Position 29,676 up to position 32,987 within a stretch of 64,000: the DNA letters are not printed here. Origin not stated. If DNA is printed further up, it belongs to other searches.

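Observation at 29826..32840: Covalent tandem duplication of a PilB/GspE secretion ATPase (1004 aa)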

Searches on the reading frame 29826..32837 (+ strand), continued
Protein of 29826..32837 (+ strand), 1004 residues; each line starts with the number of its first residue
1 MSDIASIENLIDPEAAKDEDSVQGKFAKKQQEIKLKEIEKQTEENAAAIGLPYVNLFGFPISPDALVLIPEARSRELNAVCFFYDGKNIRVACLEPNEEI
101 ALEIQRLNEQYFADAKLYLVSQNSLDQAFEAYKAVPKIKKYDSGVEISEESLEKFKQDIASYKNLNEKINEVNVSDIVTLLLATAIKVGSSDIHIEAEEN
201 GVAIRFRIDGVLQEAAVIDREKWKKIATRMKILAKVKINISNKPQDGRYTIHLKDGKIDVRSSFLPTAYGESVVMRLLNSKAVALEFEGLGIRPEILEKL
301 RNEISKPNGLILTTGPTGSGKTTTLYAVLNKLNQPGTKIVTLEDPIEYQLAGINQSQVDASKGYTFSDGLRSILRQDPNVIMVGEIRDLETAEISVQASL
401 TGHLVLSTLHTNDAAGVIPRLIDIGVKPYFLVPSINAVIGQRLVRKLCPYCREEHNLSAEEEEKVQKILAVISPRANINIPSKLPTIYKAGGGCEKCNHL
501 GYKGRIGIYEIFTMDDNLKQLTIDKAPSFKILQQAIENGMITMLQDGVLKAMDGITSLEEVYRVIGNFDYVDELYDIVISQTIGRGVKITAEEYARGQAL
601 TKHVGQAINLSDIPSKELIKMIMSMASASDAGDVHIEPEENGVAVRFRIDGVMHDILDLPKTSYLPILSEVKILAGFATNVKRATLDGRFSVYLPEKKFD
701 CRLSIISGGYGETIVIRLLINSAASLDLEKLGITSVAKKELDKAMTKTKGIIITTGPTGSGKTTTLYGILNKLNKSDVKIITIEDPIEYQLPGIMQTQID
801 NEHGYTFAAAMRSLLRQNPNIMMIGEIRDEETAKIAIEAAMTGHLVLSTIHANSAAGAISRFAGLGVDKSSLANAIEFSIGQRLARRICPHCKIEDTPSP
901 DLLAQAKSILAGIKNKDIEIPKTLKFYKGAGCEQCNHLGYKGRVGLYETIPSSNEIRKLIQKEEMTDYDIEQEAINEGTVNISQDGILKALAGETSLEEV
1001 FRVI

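Call 50: find_encoding_contigs(protein=P0282, flank=10000, max_places=1)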
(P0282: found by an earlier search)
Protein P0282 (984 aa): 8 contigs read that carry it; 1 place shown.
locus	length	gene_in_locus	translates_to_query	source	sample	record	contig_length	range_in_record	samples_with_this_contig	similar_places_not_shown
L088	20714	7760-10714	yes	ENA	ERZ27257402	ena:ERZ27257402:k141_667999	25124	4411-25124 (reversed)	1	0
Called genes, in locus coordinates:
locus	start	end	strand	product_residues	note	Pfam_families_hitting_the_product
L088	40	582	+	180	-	-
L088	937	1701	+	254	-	PF18895:T4SS_pilin (faint)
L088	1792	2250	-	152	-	PF13083:KH_KhpA-B (weak), PF01424:R3H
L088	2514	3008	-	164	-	PF02096:60KD_IMP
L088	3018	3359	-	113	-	PF00825:Ribonuclease_P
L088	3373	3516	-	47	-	PF00468:Ribosomal_L34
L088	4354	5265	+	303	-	PF00308:Bac_DnaA, PF01695:IstB_IS21, PF08299:Bac_DnaA_C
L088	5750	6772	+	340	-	PF00712:DNA_pol3_beta, PF02767:DNA_pol3_beta_2, PF02768:DNA_pol3_beta_3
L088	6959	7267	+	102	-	-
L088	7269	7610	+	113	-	PF02367:TsaE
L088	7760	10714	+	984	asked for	PF05157:MshEN, PF00437:T2SSE, PF13173:AAA_14 (faint), PF13401:AAA_22 (faint), PF00437:T2SSE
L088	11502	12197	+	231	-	PF01386:Ribosomal_L25p, PF14693:Ribosomal_TL5_C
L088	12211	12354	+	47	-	-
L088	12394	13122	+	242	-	PF14932:HAUS-augmin3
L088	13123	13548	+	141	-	PF13406:SLT_2 (faint)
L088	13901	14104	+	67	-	PF01084:Ribosomal_S18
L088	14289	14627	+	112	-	-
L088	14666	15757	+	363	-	PF13177:DNA_pol3_delta2, PF00004:AAA, PF07728:AAA_5 (faint), PF22608:DNAX_ATPase_lid, PF12169:DNA_pol3_gamma3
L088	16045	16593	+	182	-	PF02308:MgtC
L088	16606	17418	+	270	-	PF13194:DUF4010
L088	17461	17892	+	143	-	-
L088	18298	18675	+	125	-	-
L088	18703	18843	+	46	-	-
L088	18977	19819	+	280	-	PF22357:AF1548-like_C (weak)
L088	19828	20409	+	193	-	PF14716:HHH_8, PF14520:HHH_5 (weak)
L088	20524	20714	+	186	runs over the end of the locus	-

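Call 55: find_encoding_contigs(protein=P0128, flank=8000, max_places=1)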
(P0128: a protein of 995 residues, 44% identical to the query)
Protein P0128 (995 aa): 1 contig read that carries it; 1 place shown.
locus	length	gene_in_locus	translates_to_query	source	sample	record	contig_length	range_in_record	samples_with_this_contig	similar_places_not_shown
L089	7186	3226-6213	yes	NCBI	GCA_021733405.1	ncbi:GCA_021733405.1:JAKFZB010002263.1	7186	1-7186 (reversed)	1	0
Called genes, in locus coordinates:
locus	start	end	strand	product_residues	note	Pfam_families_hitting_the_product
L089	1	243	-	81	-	?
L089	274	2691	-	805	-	PF02739:5_3_exonuc_N, PF01367:5_3_exonuc, PF00476:DNA_pol_A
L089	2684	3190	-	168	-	PF02367:TsaE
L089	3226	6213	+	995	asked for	PF00437:T2SSE, PF20720:nSTAND3 (faint), PF02399:Herpes_ori_bp (faint), PF25199:nSTAND_NTPase5 (faint), PF02492:cobW (faint), PF13173:AAA_14 (faint), PF13401:AAA_22 (faint), PF00437:T2SSE, +1 more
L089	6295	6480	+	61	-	-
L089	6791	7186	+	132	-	?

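Call 56: find_encoding_contigs(protein=P0135, flank=8000, max_places=1)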
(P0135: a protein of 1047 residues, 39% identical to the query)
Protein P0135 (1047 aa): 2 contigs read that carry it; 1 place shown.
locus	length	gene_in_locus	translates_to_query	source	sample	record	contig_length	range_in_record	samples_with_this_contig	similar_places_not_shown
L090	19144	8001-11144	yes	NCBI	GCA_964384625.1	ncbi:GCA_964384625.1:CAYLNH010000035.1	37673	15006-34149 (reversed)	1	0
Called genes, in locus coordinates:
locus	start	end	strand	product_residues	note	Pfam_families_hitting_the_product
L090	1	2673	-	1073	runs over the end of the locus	PF06452:CBM9_1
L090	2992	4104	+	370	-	PF01168:Ala_racemase_N, PF00842:Ala_racemase_C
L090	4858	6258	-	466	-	PF00884:Sulfatase, PF01663:Phosphodiest (faint), PF02995:DUF229 (faint), PF16347:SGSH_C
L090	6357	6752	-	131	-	-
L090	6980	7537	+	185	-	PF07638:Sigma70_ECF, PF04542:Sigma70_r2, PF08281:Sigma70_r4_2, PF04545:Sigma70_r4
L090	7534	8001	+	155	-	PF13490:zf-HC2 (weak), PF12728:HTH_17 (weak)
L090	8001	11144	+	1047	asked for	PF00482:T2SSF (weak), PF13191:AAA_16 (faint), PF00482:T2SSF, PF00437:T2SSE, PF13401:AAA_22 (faint), PF20720:nSTAND3 (faint), PF25199:nSTAND_NTPase5 (faint), PF00437:T2SSE, +1 more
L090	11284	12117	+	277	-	-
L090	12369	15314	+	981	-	-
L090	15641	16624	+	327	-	PF20030:bpMoxR, PF07726:AAA_3, PF07728:AAA_5, PF17863:AAA_lid_2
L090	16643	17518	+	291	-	PF01882:DUF58, PF13519:VWA_2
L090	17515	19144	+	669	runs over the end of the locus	PF07584:BatA (weak), PF13519:VWA_2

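Call 57: find_encoding_contigs(protein=P0127, flank=8000, max_places=1)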
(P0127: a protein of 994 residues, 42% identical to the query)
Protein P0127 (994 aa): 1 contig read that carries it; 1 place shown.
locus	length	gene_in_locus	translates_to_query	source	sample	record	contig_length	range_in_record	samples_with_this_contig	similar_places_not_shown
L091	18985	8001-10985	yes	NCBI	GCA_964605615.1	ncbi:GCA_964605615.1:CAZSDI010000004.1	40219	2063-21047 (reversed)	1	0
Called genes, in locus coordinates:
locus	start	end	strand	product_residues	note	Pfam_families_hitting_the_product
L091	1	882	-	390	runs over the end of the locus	-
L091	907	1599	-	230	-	-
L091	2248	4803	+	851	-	PF20720:nSTAND3 (faint), PF17871:AAA_lid_9, PF00004:AAA, PF07724:AAA_2, PF07728:AAA_5, PF10431:ClpB_D2-small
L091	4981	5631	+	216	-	PF07690:MFS_1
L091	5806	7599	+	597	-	PF14716:HHH_8, PF14520:HHH_5 (weak), PF14792:DNA_pol_B_palm (weak), PF14791:DNA_pol_B_thumb, PF02811:PHP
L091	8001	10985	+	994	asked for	PF00437:T2SSE, PF25199:nSTAND_NTPase5 (faint), PF00004:AAA (faint), PF13173:AAA_14 (faint), PF13401:AAA_22 (faint), PF13604:AAA_30 (faint), PF20720:nSTAND3 (faint), PF00437:T2SSE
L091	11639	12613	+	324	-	PF05496:RuvB_N, PF00004:AAA, PF07728:AAA_5 (weak), PF17864:AAA_lid_4, PF05491:WHD_RuvB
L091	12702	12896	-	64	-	-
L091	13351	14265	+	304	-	PF02899:Phage_int_SAM_1, PF13102:Phage_int_SAM_5, PF13495:Phage_int_SAM_4, PF00589:Phage_integrase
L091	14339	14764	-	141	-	-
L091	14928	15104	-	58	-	-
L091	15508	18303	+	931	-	PF00133:tRNA-synt_1, PF01406:tRNA-synt_1e (faint), PF09334:tRNA-synt_1g, PF13603:tRNA-synt_1_2, PF00133:tRNA-synt_1, PF08264:Anticodon_1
